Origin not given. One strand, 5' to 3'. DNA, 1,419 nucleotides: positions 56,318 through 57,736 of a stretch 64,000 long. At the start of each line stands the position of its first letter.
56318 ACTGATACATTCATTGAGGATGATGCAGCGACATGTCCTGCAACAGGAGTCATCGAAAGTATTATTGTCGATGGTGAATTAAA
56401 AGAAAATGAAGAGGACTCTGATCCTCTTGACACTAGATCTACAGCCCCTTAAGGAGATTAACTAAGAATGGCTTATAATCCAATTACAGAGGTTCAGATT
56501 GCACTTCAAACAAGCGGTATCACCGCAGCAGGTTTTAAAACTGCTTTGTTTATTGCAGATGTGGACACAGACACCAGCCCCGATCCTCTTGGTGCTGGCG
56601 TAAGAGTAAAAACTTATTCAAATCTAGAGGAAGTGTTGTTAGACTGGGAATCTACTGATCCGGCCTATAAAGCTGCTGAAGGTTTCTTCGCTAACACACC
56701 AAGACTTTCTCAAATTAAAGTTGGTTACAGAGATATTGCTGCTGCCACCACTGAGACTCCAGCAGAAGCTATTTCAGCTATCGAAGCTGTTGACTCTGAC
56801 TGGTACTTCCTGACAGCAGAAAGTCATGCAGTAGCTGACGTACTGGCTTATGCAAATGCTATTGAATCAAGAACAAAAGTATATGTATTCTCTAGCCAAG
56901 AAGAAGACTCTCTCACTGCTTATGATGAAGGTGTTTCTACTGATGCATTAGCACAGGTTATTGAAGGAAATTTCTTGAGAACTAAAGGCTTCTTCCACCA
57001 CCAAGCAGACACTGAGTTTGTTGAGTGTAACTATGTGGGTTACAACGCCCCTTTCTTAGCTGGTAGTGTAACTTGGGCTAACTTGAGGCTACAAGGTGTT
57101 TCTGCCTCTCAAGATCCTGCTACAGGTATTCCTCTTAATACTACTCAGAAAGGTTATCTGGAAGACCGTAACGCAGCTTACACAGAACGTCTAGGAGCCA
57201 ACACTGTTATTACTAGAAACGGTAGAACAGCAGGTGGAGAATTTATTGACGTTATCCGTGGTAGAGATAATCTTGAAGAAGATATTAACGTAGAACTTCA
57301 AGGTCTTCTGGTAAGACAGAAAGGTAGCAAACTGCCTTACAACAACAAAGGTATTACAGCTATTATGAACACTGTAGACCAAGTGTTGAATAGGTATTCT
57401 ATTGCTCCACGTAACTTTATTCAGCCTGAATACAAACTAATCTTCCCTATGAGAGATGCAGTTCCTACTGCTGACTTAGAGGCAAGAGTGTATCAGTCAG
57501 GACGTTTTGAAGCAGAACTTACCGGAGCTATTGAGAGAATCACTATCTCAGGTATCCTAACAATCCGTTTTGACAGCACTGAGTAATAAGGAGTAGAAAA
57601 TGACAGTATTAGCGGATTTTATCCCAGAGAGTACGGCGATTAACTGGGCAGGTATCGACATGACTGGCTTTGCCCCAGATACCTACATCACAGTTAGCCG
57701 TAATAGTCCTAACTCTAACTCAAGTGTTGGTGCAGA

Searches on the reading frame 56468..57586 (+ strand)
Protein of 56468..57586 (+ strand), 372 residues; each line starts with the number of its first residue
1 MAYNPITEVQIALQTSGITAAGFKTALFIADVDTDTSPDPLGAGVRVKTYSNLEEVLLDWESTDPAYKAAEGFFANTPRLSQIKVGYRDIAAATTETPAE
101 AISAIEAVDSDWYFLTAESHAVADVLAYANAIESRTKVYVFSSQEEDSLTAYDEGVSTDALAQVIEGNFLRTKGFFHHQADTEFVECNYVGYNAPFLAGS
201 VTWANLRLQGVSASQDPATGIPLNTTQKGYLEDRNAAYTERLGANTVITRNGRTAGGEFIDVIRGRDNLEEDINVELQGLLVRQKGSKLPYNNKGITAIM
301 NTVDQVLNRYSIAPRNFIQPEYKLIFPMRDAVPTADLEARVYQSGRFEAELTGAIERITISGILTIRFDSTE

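Call 69: search_protein_families(library=phrogs, proteins=[window:56468-57586:+], max_evalue=0.00001)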
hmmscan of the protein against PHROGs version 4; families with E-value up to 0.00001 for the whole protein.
window:56468-57586:+ (372 aa): 2 families
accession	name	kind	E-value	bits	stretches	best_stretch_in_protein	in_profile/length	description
phrog_205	-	tail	1e-71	243.1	1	2-366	14-434/455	tail sheath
phrog_9590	-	unknown function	3.2e-29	103.2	1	136-365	147-373/377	-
